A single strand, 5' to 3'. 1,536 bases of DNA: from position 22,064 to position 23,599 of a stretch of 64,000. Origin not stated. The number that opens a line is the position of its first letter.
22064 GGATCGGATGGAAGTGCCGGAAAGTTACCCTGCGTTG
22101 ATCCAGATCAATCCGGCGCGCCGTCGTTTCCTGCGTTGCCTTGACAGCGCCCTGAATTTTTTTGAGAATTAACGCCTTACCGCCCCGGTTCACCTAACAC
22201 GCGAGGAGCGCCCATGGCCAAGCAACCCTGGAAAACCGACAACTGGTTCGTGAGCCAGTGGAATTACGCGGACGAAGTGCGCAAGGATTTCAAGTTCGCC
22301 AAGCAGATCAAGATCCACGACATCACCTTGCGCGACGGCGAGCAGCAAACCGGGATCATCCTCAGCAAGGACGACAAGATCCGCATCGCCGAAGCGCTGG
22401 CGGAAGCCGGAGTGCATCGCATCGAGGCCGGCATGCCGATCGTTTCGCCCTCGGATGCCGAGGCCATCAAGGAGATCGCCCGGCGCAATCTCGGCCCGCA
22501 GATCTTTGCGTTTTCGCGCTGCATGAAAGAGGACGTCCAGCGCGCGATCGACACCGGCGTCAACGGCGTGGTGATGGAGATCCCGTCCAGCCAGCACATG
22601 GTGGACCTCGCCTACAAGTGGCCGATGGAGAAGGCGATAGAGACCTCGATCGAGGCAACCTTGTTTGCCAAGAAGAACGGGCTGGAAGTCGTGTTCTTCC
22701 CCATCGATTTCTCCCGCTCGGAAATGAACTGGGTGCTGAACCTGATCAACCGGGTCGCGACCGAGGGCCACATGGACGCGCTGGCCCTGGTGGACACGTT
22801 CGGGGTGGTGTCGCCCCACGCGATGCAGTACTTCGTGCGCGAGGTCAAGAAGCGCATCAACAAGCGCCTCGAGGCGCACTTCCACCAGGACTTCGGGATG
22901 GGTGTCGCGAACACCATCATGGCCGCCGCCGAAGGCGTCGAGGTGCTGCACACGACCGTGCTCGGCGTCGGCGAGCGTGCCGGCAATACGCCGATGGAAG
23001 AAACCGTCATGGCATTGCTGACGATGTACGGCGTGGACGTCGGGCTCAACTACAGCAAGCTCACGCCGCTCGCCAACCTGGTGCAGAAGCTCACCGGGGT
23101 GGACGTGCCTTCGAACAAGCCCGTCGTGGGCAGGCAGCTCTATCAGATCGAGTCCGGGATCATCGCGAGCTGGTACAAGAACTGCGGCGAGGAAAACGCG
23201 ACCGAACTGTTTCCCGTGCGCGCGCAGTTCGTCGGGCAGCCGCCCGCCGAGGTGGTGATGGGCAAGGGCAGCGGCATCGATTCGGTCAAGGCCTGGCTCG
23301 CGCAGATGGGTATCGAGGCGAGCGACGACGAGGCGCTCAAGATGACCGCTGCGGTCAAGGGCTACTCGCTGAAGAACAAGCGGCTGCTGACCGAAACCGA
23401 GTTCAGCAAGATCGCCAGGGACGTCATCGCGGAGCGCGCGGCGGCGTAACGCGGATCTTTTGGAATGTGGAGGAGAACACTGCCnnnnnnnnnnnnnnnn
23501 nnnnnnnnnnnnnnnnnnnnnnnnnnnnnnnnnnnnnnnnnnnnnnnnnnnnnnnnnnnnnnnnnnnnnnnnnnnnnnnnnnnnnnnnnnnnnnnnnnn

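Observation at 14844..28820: Regulator-less 14-kb carboxylate uptake and conversion block wedged between aconitase paralogs (candidate undescribed pathway)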

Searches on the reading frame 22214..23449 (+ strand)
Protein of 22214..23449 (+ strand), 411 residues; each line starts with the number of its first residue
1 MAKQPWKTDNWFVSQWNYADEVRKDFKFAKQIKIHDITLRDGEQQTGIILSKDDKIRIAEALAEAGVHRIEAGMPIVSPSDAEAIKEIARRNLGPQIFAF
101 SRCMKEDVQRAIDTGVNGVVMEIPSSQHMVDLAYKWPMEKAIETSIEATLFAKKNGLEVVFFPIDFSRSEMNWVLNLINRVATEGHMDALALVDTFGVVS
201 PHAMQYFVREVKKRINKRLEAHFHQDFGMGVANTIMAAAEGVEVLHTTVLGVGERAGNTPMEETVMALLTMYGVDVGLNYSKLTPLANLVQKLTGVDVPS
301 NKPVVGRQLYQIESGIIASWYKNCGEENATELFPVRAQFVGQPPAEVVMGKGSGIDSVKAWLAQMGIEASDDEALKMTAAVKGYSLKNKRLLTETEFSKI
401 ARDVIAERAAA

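Call 4: search_protein_families(library=pfam, proteins=[window:22214-23449:+])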
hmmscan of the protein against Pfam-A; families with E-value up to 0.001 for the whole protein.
window:22214-23449:+ (411 aa): 1 family
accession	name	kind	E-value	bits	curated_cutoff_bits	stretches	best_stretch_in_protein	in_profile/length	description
PF00682.25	HMGL-like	-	3.1e-64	217.3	29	1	32-290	2-260/260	HMGL-like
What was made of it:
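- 22214..23449 (+): Non-canonical LeuA/HCS-like DRE-TIM metalloenzyme ('SYN'), the core of the island. Pfam HMGL-like 217 bits (call 4).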

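Call 9: search_protein_families(library=ncbifam, proteins=[window:22214-23449:+], max_evalue=0.00001)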
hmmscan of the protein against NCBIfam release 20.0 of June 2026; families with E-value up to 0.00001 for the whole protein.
window:22214-23449:+ (411 aa): 25 families
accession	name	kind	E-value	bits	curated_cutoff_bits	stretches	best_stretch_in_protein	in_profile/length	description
TIGR02090.1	LEU1_arch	subfamily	1.1e-93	314.3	484.75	1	32-391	1-354/363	isopropylmalate/citramalate/homocitrate synthases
NF002085.0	PRK00915.1-2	subfamily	2.8e-92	310.1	517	1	22-408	4-383/504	2-isopropylmalate synthase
TIGR02660.1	nifV_homocitr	equivalog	6e-84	282.4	462.9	1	32-400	2-364/365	homocitrate synthase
NF041069.1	IPMS_Sufob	equivalog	3.4e-71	240.5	600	1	32-406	1-370/371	isopropylmalate synthase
TIGR02146.1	LysS_fung_arch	equivalog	5.2e-69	233.1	413.55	1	35-382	2-343/344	homocitrate synthase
NF002086.0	PRK00915.1-3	equivalog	8.7e-68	229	532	1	29-404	4-384/516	2-isopropylmalate synthase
NF002087.0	PRK00915.1-4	equivalog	6.8e-62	209.6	729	1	30-377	5-358/516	2-isopropylmalate synthase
NF002088.0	PRK00915.1-5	equivalog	5.4e-58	196.7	697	1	30-399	2-376/514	2-isopropylmalate synthase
TIGR00973.1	leuA_bact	equivalog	1.5e-56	191.9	598.7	1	31-394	1-370/494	2-isopropylmalate synthase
NF002084.0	PRK00915.1-1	equivalog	1.7e-46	158.8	748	1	30-372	3-351/523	2-isopropylmalate synthase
TIGR00977.1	citramal_synth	equivalog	1.1e-38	132.8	450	1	32-370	2-349/526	citramalate synthase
NF042433.1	CitmalDyn_Leptosp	equivalog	1.3e-38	132.9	950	1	30-405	6-384/514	(R)-citramalate synthase CimA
NF042434.1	IPMS_Lepto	equivalog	1.3e-32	113.2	500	1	30-386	4-371/374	2-isopropylmalate synthase LeuA2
NF006049.0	PRK08195.1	subfamily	1.3e-23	83.6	229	1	147-292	123-268/344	4-hyroxy-2-oxovalerate/4-hydroxy-2-oxopentanoic acid aldolase,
TIGR03217.1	4OH_2_O_val_ald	equivalog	1.7e-20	73.5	286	1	148-288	119-259/334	4-hydroxy-2-oxovalerate aldolase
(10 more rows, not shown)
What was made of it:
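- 22214..23449 (+): Below every NCBIfam cut-off (call 9).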

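Call 11: find_encoding_contigs(protein=window:22214-23449:+, flank=10000, max_places=10)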
Protein window:22214-23449:+ (411 aa): 1 contig read that carries it; 1 place shown.
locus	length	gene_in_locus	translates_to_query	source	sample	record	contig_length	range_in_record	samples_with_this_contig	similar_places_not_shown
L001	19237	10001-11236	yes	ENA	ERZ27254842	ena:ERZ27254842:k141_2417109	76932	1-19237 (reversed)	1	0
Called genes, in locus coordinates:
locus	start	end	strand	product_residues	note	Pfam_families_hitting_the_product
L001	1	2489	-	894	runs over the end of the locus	PF00330:Aconitase, PF00694:Aconitase_C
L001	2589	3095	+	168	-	PF07331:TctB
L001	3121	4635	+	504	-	PF01970:TctA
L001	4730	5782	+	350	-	PF02558:ApbA, PF08546:ApbA_C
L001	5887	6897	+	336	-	PF03401:TctC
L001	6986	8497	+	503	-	PF01970:TctA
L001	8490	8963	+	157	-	PF07331:TctB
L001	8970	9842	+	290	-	-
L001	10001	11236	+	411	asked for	PF00682:HMGL-like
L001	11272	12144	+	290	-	-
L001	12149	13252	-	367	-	PF00364:Biotin_lipoyl, PF02817:E3_binding, PF00198:2-oxoacid_dh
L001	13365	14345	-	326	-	PF02779:Transket_pyr, PF02780:Transketolase_C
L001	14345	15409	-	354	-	PF00676:E1_dh, PF02775:TPP_enzyme_C (weak), PF13292:DXP_synthase_N (weak)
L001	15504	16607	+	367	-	PF00296:Bac_luciferase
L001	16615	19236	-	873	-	?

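Call 12: find_homologous_proteins(query=window:22214-23449:+, max_evalue=1e-30)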
Query window:22214-23449:+ (411 aa): 6938 proteins with E <= 1e-30 among 8000 candidates; the best 120 are listed.
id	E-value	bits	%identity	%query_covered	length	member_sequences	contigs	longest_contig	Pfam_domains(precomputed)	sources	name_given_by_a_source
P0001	5.8e-257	870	94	100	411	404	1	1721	PF00682.26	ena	-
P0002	7.4e-257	870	95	100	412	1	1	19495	PF00682.26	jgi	jgi:isopropylmalate/homocitrate/citramalate synthase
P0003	8.4e-252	853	92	100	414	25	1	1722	PF00682.26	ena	-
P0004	4.5e-246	834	89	100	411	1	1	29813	PF00682.26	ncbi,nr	ncbi:MAG: pyruvate carboxyltransferase [Betaproteobacteria bacterium RIFCSPLOWO2_12_FULL_62_13]|nr:M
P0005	4.9e-246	834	91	100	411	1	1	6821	PF00682.26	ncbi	-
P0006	6.0e-246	834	90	100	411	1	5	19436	PF00682.26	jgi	-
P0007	6.3e-246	834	90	100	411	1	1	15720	PF00682.26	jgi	-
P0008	1.2e-245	833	90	100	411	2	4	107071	PF00682.26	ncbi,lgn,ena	ncbi:MAG: LeuA family protein [Burkholderiales bacterium]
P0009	1.4e-245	833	90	100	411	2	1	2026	PF00682.26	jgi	jgi:isopropylmalate/homocitrate/citramalate synthase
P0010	1.6e-245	832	89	100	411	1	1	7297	PF00682.26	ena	-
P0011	2.3e-245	832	90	100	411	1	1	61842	PF00682.26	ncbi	-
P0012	2.9e-245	832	89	100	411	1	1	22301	PF00682.26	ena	-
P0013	3.2e-244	828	89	100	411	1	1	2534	PF00682.26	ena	-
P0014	7.0e-243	824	89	100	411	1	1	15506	PF00682.26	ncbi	-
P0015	3.0e-242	822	89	100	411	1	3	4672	PF00682.26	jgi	jgi:isopropylmalate/homocitrate/citramalate synthase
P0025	1.2e-237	807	87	100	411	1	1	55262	PF00682.26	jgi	jgi:isopropylmalate/homocitrate/citramalate synthase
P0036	3.6e-234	795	86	100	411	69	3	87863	PF00682.26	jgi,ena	jgi:isopropylmalate/homocitrate/citramalate synthase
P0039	5.7e-234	794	86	100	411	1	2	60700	PF00682.26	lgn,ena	-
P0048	1.3e-226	770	82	100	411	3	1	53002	PF00682.26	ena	-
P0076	6.3e-220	748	80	100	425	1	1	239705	PF00682.26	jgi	jgi:isopropylmalate/homocitrate/citramalate synthase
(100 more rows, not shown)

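Call 14: find_related_loci(query=A1, collection=genome_contigs, flank=10000)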
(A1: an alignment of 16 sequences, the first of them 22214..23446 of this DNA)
Query A1 (411 aa) in genome_contigs; peptide patterns used: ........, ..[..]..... (x = any residue, [..] = any of these).
599 stretches matched a pattern (row limit reached: there are more); 513 encode a relative of the query (tblastn E <= 1e-3); the best 80 are kept; 80 distinct loci.
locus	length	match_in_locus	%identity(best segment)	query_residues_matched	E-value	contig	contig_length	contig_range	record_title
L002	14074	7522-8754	96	1-411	0e+0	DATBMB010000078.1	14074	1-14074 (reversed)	MAG TPA_asm: Burkholderiales bacterium isolate SMAG_U3987 k141_2085413, whole genome shotgun sequence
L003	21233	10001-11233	96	1-411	0e+0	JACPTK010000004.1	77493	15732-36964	MAG: Betaproteobacteria bacterium isolate NC_groundwater_730_Ag_S-0.65um_65_27 S37_SO-6_scaffold_39479, whole genome sho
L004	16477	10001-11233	94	1-411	0e+0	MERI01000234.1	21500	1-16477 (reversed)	MAG: Betaproteobacteria bacterium RIFCSPLOWO2_12_FULL_62_58 rifcsplowo2_12_scaffold_7230, whole genome shotgun sequence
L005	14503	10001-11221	94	1-407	0e+0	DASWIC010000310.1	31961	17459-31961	MAG TPA_asm: Burkholderiales bacterium isolate SMAG_U2858 k141_2549065, whole genome shotgun sequence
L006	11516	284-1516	93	1-411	0e+0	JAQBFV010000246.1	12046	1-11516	MAG: Betaproteobacteria bacterium isolate MAG_442_bin-18 442_bin-18_ctg-246, whole genome shotgun sequence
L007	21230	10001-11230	94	2-411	0e+0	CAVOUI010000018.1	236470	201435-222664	MAG: uncultured beta proteobacterium isolate MFD10007.bin.2.149 genome assembly, contig: contig_49830, whole genome shot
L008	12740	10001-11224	93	1-408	0e+0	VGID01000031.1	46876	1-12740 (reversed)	MAG: Betaproteobacteria bacterium isolate K_Offshore_80m_m1_178 K_Offshore_80m_m1_178_Ga0194132_10001506, whole genome s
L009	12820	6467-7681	94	1-405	0e+0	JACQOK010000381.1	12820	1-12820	MAG: Betaproteobacteria bacterium isolate NC_groundwater_1279_Ag_S-0.2um_63_76 S_p2_S4_coassembly_k141_3192065, whole ge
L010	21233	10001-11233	92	1-411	0e+0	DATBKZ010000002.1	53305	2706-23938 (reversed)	MAG TPA_asm: Burkholderiales bacterium isolate SMAG_U3959 k141_305530, whole genome shotgun sequence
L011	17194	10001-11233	89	1-411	0e+0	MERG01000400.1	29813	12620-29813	MAG: Betaproteobacteria bacterium RIFCSPLOWO2_12_FULL_62_13 rifcsplowo2_12_scaffold_6251, whole genome shotgun sequence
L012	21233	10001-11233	90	1-411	0e+0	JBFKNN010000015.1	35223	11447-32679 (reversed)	MAG: Burkholderiales bacterium isolate Mix_sand22.2022.08.D.82 k141_3648994_length_35223_cov_11.8205, whole genome shotg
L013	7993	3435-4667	88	1-411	0e+0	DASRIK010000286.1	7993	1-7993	MAG TPA_asm: Burkholderiales bacterium isolate SMAG_U10108 k141_873223, whole genome shotgun sequence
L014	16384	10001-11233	87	1-411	0e+0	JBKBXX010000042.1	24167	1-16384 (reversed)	MAG: Burkholderiales bacterium isolate 21H_026.bin.9 NODE_1817_length_24167_cov_3.479872, whole genome shotgun sequence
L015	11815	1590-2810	86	1-407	0e+0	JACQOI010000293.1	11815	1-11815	MAG: Betaproteobacteria bacterium isolate NC_groundwater_1277_Ag_S-0.2um_61_95 S_p2_S4_coassembly_k141_3135781, whole ge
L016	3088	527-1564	98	1-346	0e+0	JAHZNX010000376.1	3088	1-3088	MAG: Betaproteobacteria bacterium isolate CR_Sed_300A_bin.43 scaffold_20144, whole genome shotgun sequence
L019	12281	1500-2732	80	1-411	0e+0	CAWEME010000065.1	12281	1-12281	MAG: uncultured Alphaproteobacteria bacterium isolate MFD03044.bin.1.109 genome assembly, contig: contig_71325, whole ge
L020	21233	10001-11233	82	1-411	0e+0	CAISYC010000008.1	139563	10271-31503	MAG: uncultured beta proteobacterium isolate MJ-time_bin-8966 genome assembly, contig: bin-8966:08/74, whole genome shot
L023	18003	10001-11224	80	1-408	0e+0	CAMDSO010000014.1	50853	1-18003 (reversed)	MAG: Bordetella parapertussis isolate TrH-03may19-76 genome assembly, contig: TrH-03may19-C827, whole genome shotgun seq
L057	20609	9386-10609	70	1-408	0e+0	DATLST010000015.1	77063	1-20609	MAG TPA_asm: Candidatus Acidiferrales bacterium isolate SMAG_U13937 k141_186578, whole genome shotgun sequence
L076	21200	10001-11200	69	1-400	0e+0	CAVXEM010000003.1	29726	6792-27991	MAG: Bryobacterales bacterium isolate MFD01872.bin.3.534 genome assembly, contig: contig_108682, whole genome shotgun se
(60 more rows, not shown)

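Call 20: search_solved_structures(query=window:22214-23446:+, max_evalue=1e-10, show_alignments=2)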
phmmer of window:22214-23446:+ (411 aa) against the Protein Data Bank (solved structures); distinct sequences matched with E-value up to 1e-10: 12.
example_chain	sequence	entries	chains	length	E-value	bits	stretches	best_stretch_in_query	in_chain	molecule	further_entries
6ktq_A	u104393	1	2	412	7.8e-47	163.5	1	27-404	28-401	Homocitrate synthase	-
3rmj_A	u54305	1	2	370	2.4e-46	161.9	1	31-377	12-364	2-isopropylmalate synthase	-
3eeg_A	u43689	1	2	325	3.2e-43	151.6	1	28-318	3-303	2-isopropylmalate synthase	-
6e1j_A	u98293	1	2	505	4.1e-38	134.8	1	30-394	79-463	2-isopropylmalate synthase, A genome specific 1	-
3ivs_A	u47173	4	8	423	1.4e-37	133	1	31-406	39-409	Homocitrate synthase, mitochondrial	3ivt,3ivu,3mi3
2ztj_A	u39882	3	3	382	1.3e-36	129.8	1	31-405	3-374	Homocitrate synthase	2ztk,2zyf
3a9i_A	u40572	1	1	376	1.7e-36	129.5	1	31-405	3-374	Homocitrate synthase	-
3ewb_X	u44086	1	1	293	7.5e-34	120.8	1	30-302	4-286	2-isopropylmalate synthase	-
3ble_A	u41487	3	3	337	7.8e-32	114.1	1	22-323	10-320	Citramalate synthase from Leptospira interrogans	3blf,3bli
4ov4_A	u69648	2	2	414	3.3e-29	105.5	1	29-404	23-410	2-isopropylmalate synthase | isopropylmalate synthase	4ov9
3dxi_A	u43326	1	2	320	1.5e-12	50.7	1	143-289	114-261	Putative aldolase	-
2cw6_A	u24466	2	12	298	7.2e-11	45.1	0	190-291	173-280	Hydroxymethylglutaryl-CoA lyase, mitochondrial | Hydroxymethylglutaryl-CoA lyase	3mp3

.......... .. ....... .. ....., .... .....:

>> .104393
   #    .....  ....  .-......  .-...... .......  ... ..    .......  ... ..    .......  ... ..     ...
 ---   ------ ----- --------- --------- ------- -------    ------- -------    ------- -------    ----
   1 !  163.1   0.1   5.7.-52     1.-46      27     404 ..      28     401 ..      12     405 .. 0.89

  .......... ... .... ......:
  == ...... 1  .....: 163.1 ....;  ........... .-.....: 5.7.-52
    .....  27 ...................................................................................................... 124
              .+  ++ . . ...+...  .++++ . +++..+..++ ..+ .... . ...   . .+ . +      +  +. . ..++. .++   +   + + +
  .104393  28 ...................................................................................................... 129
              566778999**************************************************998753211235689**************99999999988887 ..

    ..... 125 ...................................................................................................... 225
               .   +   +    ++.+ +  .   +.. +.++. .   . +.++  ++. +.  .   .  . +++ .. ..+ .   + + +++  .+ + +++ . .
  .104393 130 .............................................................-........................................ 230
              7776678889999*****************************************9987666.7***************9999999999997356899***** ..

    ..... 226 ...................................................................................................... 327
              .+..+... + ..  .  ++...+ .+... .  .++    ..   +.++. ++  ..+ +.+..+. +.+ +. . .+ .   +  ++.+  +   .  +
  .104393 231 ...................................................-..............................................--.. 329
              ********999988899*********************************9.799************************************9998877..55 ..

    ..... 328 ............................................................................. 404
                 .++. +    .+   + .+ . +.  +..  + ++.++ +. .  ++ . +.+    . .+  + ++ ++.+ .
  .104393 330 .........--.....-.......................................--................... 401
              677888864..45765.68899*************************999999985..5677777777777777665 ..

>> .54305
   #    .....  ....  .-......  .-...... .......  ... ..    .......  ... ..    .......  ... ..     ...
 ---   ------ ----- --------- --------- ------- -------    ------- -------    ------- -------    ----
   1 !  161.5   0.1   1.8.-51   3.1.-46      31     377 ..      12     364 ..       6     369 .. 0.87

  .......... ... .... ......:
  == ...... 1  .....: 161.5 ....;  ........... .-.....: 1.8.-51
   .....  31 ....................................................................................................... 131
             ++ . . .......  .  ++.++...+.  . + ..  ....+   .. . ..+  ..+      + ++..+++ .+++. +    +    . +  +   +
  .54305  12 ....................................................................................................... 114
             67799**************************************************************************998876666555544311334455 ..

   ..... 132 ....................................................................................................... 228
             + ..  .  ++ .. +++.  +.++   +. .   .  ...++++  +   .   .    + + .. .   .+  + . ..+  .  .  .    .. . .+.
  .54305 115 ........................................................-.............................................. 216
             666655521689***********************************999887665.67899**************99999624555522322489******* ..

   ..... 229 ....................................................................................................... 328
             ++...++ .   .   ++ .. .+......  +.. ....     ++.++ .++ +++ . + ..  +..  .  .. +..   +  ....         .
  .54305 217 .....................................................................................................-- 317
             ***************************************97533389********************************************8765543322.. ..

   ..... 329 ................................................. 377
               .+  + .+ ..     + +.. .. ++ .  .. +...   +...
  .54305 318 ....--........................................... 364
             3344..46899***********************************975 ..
